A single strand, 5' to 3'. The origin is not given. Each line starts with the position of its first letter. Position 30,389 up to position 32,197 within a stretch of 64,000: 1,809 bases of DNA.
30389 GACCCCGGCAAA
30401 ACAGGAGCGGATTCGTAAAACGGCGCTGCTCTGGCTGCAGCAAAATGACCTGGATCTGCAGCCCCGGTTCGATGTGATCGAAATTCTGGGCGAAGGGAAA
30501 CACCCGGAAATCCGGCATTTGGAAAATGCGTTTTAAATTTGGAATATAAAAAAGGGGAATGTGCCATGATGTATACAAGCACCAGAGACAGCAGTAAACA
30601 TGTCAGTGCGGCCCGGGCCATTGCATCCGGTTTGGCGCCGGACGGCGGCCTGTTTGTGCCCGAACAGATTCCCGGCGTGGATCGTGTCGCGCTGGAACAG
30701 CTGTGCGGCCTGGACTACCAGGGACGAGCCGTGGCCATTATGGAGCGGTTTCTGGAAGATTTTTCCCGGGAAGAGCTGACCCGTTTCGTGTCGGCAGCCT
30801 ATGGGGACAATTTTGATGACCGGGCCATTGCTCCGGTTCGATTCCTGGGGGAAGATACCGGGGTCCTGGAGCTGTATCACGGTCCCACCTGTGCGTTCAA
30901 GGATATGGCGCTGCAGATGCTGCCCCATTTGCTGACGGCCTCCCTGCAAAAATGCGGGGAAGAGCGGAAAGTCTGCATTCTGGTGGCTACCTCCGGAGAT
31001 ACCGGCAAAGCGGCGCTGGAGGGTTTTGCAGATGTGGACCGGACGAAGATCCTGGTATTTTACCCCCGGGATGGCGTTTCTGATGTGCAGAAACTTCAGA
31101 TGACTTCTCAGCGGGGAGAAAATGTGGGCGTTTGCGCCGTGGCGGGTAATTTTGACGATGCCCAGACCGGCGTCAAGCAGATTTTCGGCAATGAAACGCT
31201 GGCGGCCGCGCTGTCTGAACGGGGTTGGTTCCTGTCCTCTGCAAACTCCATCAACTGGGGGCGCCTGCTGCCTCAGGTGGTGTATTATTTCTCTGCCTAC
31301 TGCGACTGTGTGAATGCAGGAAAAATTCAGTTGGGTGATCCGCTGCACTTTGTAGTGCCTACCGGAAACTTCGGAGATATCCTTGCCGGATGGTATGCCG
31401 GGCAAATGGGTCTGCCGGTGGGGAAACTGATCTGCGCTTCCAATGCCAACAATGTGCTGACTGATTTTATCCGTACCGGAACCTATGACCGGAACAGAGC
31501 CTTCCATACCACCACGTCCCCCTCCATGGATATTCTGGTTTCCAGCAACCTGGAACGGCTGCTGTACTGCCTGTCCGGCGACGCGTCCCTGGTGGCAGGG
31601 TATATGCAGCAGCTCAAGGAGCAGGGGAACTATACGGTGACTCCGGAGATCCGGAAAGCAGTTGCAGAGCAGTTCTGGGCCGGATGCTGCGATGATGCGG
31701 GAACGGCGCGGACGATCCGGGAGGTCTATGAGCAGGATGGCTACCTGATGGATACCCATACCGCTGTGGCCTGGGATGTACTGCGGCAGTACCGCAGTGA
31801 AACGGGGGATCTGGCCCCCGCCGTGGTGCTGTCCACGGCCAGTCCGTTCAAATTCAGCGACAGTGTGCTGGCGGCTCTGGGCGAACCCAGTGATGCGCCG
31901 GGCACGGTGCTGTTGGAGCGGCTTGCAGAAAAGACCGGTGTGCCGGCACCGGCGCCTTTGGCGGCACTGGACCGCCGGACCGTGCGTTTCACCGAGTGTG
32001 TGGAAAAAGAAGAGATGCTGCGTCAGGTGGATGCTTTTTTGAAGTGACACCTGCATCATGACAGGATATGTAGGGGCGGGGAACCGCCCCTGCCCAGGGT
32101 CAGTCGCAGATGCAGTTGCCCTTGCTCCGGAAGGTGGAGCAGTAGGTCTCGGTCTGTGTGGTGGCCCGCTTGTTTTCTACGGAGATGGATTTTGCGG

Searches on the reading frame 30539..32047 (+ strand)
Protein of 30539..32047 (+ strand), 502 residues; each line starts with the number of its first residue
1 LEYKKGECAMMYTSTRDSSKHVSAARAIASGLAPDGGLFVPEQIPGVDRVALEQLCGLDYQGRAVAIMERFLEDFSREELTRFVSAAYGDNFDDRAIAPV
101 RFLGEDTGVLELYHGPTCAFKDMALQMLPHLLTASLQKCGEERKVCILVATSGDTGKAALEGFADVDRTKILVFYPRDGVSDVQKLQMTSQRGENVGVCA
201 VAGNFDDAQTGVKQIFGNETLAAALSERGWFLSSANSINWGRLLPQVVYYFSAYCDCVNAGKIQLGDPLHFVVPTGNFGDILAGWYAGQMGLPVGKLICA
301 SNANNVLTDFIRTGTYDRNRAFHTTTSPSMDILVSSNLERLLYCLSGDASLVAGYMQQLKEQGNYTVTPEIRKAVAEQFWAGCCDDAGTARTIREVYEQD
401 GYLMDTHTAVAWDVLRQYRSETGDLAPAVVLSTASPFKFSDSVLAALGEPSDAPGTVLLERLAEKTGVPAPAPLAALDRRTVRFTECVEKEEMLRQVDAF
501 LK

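Call 77: search_protein_families(library=pfam, proteins=[window:30539-32047:+], max_evalue=0.001)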
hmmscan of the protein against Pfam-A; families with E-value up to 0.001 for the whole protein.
window:30539-32047:+ (502 aa): 3 families
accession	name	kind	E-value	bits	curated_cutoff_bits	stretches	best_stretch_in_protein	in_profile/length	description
PF14821.11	Thr_synth_N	-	3e-22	79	25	1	12-88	2-79/79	Threonine synthase N terminus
PF00291.31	PALP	-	9e-12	45.4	35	1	111-333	29-223/295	Pyridoxal-phosphate dependent enzyme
PF24857.1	THR4_C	-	1.7e-07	31.7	27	1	408-452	1-46/85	Threonine synthase, C-terminal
